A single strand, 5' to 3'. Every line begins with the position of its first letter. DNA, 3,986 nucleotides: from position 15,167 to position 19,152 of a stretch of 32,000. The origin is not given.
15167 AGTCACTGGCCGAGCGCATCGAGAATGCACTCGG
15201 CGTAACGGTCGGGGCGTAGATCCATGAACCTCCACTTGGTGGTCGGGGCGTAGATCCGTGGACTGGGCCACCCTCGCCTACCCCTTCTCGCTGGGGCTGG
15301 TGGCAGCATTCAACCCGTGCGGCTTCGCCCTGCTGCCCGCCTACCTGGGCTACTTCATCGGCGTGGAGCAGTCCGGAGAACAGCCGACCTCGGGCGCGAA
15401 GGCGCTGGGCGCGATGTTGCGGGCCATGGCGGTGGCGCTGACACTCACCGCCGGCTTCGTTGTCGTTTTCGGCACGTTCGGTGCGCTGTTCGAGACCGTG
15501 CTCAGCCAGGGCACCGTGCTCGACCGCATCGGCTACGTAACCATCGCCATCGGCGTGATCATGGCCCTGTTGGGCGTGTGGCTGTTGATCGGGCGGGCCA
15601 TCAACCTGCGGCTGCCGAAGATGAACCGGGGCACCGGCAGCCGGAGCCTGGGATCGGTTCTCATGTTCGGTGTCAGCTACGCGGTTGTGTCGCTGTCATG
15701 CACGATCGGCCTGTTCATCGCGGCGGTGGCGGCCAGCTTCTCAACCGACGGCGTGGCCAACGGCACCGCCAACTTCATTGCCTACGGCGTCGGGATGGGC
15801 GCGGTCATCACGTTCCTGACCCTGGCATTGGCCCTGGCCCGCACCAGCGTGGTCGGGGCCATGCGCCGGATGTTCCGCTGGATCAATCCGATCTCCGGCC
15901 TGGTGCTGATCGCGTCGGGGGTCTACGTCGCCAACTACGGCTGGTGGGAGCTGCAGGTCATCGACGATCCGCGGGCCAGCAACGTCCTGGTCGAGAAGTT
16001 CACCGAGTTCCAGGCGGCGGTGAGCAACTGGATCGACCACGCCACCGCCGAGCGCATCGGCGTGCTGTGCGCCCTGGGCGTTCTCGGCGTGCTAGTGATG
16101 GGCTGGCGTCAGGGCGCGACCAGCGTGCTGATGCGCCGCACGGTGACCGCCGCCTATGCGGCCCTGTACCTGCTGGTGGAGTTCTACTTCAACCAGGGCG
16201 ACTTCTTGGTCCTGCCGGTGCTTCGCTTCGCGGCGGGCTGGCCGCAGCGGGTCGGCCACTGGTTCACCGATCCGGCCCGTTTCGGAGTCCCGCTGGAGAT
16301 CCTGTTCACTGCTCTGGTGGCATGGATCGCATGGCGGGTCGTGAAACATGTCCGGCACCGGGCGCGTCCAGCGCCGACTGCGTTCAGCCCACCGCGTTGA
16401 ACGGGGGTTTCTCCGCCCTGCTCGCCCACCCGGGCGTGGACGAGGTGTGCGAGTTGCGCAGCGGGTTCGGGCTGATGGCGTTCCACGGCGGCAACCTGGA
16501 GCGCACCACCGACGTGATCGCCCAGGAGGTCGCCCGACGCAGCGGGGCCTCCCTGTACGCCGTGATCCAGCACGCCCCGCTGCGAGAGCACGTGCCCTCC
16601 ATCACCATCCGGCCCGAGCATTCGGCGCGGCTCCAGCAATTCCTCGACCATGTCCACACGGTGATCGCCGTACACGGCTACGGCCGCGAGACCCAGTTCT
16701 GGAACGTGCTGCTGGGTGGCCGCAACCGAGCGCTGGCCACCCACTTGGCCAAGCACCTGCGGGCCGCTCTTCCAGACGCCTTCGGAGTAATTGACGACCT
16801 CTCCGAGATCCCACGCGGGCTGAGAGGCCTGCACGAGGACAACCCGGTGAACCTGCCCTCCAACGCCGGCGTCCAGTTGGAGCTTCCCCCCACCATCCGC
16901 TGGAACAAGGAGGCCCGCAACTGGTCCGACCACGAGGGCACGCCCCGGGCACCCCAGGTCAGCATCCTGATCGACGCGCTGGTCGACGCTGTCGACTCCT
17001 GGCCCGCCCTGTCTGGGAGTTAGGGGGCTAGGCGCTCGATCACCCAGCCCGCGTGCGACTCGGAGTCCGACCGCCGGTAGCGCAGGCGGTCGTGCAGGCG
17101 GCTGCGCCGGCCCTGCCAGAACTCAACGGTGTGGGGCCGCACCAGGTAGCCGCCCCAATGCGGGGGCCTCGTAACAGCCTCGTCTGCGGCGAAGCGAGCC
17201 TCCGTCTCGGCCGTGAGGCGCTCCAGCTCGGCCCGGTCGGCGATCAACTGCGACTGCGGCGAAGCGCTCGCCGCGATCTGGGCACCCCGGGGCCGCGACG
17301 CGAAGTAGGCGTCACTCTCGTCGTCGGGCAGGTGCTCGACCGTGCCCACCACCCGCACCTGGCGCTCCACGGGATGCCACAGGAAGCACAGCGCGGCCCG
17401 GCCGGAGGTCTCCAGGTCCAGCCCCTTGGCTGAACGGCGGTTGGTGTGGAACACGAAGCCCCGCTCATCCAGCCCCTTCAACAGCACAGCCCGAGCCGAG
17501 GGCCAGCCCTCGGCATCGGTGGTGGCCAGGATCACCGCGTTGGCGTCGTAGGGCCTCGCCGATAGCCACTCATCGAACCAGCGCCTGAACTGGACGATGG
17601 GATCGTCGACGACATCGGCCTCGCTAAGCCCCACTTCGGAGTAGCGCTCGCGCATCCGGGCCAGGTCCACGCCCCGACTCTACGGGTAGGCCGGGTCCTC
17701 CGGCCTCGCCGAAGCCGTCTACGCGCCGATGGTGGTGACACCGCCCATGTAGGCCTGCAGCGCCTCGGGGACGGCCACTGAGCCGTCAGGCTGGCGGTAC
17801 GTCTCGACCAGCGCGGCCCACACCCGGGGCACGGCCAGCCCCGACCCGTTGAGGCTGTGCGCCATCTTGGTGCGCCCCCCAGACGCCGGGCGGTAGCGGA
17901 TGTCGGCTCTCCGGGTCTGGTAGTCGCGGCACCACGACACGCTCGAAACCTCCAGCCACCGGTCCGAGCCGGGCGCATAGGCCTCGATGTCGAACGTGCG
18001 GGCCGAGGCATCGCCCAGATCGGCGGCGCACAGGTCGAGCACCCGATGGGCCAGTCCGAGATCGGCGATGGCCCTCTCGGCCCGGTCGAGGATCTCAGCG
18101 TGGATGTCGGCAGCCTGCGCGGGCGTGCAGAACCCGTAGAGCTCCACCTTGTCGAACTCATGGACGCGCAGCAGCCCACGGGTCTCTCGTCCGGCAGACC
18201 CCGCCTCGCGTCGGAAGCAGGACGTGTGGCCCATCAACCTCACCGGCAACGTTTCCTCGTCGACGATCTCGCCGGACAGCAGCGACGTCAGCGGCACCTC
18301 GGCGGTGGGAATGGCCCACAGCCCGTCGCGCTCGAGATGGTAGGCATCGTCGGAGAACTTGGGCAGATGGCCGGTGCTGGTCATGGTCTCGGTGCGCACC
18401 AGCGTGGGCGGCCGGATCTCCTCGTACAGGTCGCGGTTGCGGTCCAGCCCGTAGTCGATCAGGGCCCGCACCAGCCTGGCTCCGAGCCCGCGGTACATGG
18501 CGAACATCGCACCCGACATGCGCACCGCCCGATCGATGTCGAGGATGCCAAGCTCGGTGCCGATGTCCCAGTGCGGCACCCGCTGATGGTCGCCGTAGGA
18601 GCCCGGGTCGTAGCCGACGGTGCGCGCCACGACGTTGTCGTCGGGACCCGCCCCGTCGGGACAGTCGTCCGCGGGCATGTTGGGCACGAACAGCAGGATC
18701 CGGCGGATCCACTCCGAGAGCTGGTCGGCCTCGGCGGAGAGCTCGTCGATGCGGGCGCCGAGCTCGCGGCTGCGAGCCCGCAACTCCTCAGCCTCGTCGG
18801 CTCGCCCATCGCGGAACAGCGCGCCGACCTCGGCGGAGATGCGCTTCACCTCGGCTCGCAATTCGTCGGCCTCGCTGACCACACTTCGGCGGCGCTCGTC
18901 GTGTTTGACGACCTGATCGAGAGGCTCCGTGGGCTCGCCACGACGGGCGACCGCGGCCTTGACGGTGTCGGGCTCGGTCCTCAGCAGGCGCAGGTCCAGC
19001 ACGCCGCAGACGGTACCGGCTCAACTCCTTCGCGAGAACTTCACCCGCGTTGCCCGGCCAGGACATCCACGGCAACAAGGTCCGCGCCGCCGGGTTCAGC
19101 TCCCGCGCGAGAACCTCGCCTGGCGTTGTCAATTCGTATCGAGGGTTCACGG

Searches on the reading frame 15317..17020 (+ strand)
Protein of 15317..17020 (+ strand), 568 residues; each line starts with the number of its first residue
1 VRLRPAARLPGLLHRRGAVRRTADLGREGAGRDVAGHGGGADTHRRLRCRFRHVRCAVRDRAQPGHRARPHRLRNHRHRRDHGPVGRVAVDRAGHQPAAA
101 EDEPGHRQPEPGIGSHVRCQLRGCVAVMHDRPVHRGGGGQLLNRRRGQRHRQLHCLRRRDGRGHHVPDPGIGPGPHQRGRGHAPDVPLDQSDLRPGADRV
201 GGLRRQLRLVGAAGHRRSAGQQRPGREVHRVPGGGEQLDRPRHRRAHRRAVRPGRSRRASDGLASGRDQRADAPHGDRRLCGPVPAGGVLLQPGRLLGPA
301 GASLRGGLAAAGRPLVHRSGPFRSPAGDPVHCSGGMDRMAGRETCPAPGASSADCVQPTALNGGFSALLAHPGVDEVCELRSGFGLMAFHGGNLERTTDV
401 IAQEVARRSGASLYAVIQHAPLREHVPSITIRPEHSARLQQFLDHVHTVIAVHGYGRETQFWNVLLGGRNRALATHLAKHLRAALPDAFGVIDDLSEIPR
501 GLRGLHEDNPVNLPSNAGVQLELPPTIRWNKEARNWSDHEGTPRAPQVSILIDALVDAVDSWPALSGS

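Call 65: search_protein_families(library=pfam, proteins=[window:15317-17020:+], max_evalue=0.00001)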
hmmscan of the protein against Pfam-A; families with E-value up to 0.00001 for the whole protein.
window:15317-17020:+ (568 aa): 1 family
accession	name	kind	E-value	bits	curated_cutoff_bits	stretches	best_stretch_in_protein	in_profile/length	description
PF05908.16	Gamma_PGA_hydro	-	4.6e-21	75.6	22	1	381-528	25-165/191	Poly-gamma-glutamate hydrolase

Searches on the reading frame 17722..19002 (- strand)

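Call 65: search_protein_families(library=pfam, proteins=[window:17722-19002:-], max_evalue=0.00001)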
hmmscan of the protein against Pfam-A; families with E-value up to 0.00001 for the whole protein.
window:17722-19002:- (427 aa): 2 families
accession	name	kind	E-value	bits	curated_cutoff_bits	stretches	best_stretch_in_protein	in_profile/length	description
PF00587.30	tRNA-synt_2b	-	2.2e-29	103.2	29.3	1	227-402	10-179/179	tRNA synthetase class II core domain (G, H, P, S and T)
PF02403.27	Seryl_tRNA_N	-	3.6e-24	85.5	28.2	1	1-110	1-108/108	Seryl-tRNA synthetase N-terminal domain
